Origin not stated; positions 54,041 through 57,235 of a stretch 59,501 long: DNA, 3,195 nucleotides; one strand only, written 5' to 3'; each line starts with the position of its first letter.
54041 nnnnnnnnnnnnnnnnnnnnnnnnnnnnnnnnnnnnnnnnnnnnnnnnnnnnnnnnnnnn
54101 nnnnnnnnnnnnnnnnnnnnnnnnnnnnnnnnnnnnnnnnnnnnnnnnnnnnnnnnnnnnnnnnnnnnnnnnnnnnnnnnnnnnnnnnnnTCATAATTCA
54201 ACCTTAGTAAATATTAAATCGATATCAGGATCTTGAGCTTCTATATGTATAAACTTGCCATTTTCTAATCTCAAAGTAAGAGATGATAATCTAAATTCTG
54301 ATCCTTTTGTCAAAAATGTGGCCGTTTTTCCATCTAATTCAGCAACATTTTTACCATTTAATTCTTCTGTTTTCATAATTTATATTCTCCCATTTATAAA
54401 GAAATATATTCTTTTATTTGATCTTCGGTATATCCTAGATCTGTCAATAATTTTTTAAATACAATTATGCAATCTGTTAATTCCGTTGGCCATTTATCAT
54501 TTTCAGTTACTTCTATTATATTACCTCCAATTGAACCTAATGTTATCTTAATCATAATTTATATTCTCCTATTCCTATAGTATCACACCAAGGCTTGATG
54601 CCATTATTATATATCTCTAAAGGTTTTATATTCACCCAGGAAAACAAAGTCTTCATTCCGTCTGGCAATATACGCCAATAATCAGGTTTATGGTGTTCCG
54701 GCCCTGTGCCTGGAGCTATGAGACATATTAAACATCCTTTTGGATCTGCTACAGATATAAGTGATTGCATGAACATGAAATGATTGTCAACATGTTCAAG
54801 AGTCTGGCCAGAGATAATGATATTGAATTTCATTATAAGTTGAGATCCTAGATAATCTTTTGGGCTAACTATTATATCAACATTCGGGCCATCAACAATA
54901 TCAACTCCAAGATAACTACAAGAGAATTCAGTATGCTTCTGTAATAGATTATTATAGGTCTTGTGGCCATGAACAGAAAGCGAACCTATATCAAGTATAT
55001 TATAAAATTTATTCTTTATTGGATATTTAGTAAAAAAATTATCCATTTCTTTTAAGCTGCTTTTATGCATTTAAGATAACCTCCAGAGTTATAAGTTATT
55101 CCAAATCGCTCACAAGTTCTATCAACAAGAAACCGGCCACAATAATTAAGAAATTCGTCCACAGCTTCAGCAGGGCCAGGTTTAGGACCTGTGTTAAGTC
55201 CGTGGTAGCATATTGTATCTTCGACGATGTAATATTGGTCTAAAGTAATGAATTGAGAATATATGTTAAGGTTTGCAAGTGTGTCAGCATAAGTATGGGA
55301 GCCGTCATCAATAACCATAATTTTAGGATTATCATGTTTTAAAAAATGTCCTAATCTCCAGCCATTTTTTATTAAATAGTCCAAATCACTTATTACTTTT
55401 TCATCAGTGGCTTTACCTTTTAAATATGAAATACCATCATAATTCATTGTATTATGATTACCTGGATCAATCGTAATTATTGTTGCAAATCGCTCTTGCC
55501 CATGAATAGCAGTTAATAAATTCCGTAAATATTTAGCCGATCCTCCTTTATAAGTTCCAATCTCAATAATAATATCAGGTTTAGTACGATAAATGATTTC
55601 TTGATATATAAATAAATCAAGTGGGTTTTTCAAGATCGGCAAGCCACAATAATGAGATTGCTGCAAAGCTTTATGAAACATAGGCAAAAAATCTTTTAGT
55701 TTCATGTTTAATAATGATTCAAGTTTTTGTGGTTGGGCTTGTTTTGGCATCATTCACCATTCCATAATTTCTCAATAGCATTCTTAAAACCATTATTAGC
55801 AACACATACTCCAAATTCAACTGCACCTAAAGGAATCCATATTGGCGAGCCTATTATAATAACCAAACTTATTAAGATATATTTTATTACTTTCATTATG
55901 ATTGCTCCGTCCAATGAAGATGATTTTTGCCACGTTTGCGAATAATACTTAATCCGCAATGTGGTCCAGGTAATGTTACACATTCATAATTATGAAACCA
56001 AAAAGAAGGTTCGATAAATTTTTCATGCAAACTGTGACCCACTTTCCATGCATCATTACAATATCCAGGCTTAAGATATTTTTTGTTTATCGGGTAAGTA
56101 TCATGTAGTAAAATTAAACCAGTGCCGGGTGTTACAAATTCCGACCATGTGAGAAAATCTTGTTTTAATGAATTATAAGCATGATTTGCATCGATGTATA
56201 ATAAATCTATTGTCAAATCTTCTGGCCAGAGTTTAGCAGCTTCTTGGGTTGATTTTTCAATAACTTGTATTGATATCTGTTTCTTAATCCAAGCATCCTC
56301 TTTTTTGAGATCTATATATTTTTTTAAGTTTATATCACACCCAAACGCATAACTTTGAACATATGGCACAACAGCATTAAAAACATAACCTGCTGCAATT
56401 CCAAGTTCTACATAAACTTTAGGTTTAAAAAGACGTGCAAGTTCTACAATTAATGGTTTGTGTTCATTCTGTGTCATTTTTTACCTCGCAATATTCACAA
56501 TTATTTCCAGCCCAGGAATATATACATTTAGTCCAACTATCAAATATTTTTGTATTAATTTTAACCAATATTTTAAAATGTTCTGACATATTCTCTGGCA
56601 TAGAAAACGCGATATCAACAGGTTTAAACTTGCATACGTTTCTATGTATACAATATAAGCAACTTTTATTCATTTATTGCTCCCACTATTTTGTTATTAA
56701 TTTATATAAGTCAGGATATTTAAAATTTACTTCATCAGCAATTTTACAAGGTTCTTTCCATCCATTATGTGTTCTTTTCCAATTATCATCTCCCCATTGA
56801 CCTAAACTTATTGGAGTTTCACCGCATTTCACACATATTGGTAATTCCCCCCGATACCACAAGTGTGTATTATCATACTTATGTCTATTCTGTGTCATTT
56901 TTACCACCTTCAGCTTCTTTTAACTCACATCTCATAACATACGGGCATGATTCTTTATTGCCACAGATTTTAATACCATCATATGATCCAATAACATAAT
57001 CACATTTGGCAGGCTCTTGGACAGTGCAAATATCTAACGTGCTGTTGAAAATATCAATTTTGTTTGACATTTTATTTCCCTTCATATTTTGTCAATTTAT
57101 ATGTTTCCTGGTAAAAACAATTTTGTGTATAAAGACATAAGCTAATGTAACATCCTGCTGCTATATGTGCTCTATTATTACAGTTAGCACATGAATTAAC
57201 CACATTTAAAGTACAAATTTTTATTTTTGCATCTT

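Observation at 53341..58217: A 5-kb cargo island of modification enzymes between the Nu1-like gene and terL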

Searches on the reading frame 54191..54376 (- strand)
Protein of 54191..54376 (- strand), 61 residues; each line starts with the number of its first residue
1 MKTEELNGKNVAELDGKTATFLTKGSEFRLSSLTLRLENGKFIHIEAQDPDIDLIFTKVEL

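Call 89: search_protein_families(library=pfam, max_evalue=0.01, proteins=[window:54191-54376:-])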
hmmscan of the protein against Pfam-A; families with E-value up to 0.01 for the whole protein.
window:54191-54376:- (61 aa): 0 families

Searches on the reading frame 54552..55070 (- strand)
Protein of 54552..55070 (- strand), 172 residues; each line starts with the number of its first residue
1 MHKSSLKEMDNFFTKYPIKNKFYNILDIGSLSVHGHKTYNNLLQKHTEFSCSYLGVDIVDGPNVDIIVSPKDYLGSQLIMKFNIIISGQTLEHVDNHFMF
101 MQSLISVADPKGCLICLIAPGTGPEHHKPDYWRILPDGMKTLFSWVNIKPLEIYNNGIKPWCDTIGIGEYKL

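Call 3: search_protein_families(library=pfam, max_evalue=0.1, proteins=[window:54552-55070:-])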
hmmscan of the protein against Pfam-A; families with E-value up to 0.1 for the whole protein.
window:54552-55070:- (172 aa): 1 family
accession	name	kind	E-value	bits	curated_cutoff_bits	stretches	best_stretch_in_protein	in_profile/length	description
PF13489.12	Methyltransf_23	-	0.0011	19.2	27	1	47-119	41-119/164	Methyltransferase domain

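Call 4: search_protein_families(library=phrogs, max_evalue=0.01, proteins=[window:54552-55070:-])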
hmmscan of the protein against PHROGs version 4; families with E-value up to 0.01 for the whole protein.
window:54552-55070:- (172 aa): 1 family
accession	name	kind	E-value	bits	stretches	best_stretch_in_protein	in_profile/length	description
phrog_32762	-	other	1.9e-06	29.1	1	14-127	11-120/180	SAM-dependent methyltransferase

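Call 9: search_protein_families(library=ncbifam, max_evalue=0.01, proteins=[window:54552-55070:-])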
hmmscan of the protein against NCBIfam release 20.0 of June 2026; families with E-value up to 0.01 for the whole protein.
window:54552-55070:- (172 aa): 0 families

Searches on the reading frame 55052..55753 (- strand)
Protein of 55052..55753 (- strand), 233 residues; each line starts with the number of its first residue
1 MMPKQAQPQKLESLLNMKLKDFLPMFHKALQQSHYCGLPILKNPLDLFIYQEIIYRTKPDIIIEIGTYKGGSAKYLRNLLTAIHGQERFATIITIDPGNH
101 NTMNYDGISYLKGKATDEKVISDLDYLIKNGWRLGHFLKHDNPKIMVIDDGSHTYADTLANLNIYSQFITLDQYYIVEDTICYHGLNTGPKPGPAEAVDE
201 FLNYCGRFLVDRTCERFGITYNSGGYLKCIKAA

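Call 3: search_protein_families(library=pfam, max_evalue=0.1, proteins=[window:55052-55753:-])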
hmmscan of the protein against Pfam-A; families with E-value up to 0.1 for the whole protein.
window:55052-55753:- (233 aa): 2 families
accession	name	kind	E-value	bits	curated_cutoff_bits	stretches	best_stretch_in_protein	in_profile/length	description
PF04989.18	RMNT_CmcI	-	7.8e-30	104.6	23.2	1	30-228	4-204/206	Rhamnosyl O-methyltransferase/CmcI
PF13578.12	Methyltransf_24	-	0.026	15.8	26.3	0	63-168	1-93/105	Methyltransferase domain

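Call 4: search_protein_families(library=phrogs, max_evalue=0.01, proteins=[window:55052-55753:-])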
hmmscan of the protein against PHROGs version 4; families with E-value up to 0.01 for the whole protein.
window:55052-55753:- (233 aa): 1 family
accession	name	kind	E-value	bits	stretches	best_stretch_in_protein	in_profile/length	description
phrog_21658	-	other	1.2e-05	26.1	1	57-185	32-153/226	methyltransferase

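Call 9: search_protein_families(library=ncbifam, max_evalue=0.01, proteins=[window:55052-55753:-])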
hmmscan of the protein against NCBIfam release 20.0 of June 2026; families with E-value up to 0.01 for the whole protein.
window:55052-55753:- (233 aa): 1 family
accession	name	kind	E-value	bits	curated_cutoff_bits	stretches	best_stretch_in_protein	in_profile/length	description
NF045824.1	RhmsylMtase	equivalog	4.6e-19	68.7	400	1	31-227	33-223/226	rhamnosyl O-methyltransferase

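Call 19: search_solved_structures(query=window:55052-55753:-, max_evalue=0.01)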
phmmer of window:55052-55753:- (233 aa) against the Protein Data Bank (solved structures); distinct sequences matched with E-value up to 0.01: 2.
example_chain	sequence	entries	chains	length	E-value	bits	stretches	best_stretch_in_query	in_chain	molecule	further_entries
2br3_A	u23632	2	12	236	4.4e-05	26.1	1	34-85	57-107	CEPHALOSPORIN HYDROXYLASE CMCI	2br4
2bm8_A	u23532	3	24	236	5.7e-05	25.7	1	34-85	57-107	CEPHALOSPORIN HYDROXYLASE CMCI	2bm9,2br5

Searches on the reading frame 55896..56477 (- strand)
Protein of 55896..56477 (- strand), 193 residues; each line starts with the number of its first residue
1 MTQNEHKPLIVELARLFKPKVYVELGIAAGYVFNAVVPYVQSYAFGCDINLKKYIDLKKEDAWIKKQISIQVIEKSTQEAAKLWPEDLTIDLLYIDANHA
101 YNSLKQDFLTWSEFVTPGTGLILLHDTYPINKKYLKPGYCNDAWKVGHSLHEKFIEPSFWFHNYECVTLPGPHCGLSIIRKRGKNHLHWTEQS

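Call 3: search_protein_families(library=pfam, max_evalue=0.1, proteins=[window:55896-56477:-])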
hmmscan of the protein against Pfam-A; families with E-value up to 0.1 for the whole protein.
window:55896-56477:- (193 aa): 1 family
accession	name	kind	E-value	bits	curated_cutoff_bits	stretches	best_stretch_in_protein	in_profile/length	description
PF13578.12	Methyltransf_24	-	2.9e-11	44.6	26.3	1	23-127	1-105/105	Methyltransferase domain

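Call 4: search_protein_families(library=phrogs, max_evalue=0.01, proteins=[window:55896-56477:-])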
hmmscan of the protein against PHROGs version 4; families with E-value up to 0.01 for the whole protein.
window:55896-56477:- (193 aa): 1 family
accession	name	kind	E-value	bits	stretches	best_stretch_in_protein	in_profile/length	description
phrog_2675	-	other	1.5e-06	28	1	68-130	386-446/599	DNA methyltransferase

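Call 9: search_protein_families(library=ncbifam, max_evalue=0.01, proteins=[window:55896-56477:-])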
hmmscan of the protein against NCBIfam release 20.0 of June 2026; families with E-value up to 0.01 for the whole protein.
window:55896-56477:- (193 aa): 0 families

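Call 20: search_solved_structures(query=window:55896-56477:-, max_evalue=1)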
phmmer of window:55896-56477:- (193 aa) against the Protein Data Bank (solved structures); distinct sequences matched with E-value up to 1: 2.
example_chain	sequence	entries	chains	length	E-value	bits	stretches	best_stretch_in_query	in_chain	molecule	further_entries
1go3_F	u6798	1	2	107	0.0074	19.4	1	21-89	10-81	DNA-DIRECTED RNA POLYMERASE SUBUNIT F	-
6g7d_A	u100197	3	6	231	0.029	17.5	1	80-132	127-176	Methyltransferase domain protein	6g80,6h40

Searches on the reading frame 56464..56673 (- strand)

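Call 3: search_protein_families(library=pfam, max_evalue=0.1, proteins=[window:56464-56673:-])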
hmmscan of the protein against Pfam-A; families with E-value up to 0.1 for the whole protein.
window:56464-56673:- (69 aa): 1 family
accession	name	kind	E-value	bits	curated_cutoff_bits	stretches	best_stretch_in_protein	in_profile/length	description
PF13888.11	MRF_C2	-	0.041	14.3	23.2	1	7-63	17-72/138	Myelin gene regulatory factor C-terminal domain 2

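Call 4: search_protein_families(library=phrogs, max_evalue=0.01, proteins=[window:56464-56673:-])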
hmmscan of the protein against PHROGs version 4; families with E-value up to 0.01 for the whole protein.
window:56464-56673:- (69 aa): 0 families

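Call 9: search_protein_families(library=ncbifam, max_evalue=0.01, proteins=[window:56464-56673:-])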
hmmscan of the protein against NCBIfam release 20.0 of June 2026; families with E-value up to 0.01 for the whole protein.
window:56464-56673:- (69 aa): 0 families

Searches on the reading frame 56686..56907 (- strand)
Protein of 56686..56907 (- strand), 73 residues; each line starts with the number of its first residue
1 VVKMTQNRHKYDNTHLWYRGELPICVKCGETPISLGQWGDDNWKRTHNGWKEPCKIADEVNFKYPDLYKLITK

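Call 3: search_protein_families(library=pfam, max_evalue=0.1, proteins=[window:56686-56907:-])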
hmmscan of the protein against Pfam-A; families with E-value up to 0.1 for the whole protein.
window:56686-56907:- (73 aa): 0 families

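Call 4: search_protein_families(library=phrogs, max_evalue=0.01, proteins=[window:56686-56907:-])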
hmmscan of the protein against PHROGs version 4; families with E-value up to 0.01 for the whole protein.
window:56686-56907:- (73 aa): 0 families

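Call 9: search_protein_families(library=ncbifam, max_evalue=0.01, proteins=[window:56686-56907:-])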
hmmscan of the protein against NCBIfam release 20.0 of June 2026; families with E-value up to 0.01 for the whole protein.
window:56686-56907:- (73 aa): 0 families

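Call 78: find_homologous_proteins(query=A6, max_evalue=0.01)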
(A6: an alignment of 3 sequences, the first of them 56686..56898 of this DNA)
Query A6 (3 sequences) (70 aa, profile of the alignment): 3 proteins with E <= 0.01 among 3 candidates.
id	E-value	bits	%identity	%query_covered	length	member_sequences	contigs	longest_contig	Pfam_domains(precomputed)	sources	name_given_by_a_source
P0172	1.7e-45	171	86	100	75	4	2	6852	-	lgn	-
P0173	1.2e-34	136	80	93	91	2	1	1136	-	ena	-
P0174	1.0e-30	123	67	99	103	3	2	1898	-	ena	-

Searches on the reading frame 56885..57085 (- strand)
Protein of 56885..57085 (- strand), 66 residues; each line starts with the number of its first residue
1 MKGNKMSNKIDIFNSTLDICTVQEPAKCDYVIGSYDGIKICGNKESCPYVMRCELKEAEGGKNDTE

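Call 3: search_protein_families(library=pfam, max_evalue=0.1, proteins=[window:56885-57085:-])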
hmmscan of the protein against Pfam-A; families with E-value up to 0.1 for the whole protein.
window:56885-57085:- (66 aa): 1 family
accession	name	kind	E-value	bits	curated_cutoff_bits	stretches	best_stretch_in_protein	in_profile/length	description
PF06477.18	DUF1091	-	0.075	13.9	25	1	8-49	13-55/83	Protein of unknown function (DUF1091)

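Call 4: search_protein_families(library=phrogs, max_evalue=0.01, proteins=[window:56885-57085:-])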
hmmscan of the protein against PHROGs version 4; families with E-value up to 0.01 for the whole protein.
window:56885-57085:- (66 aa): 0 families

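Call 9: search_protein_families(library=ncbifam, max_evalue=0.01, proteins=[window:56885-57085:-])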
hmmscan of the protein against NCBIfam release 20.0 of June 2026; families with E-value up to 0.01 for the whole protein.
window:56885-57085:- (66 aa): 0 families

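Call 79: find_related_loci(query=A5, collection=viral_contigs, flank=6000)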
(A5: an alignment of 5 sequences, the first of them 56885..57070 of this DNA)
Query A5 (61 aa) in viral_contigs; peptide patterns used: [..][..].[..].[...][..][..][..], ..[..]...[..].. (x = any residue, [..] = any of these).
25 stretches matched a pattern, but none encodes a relative of the query by tblastn (E <= 1e-3).
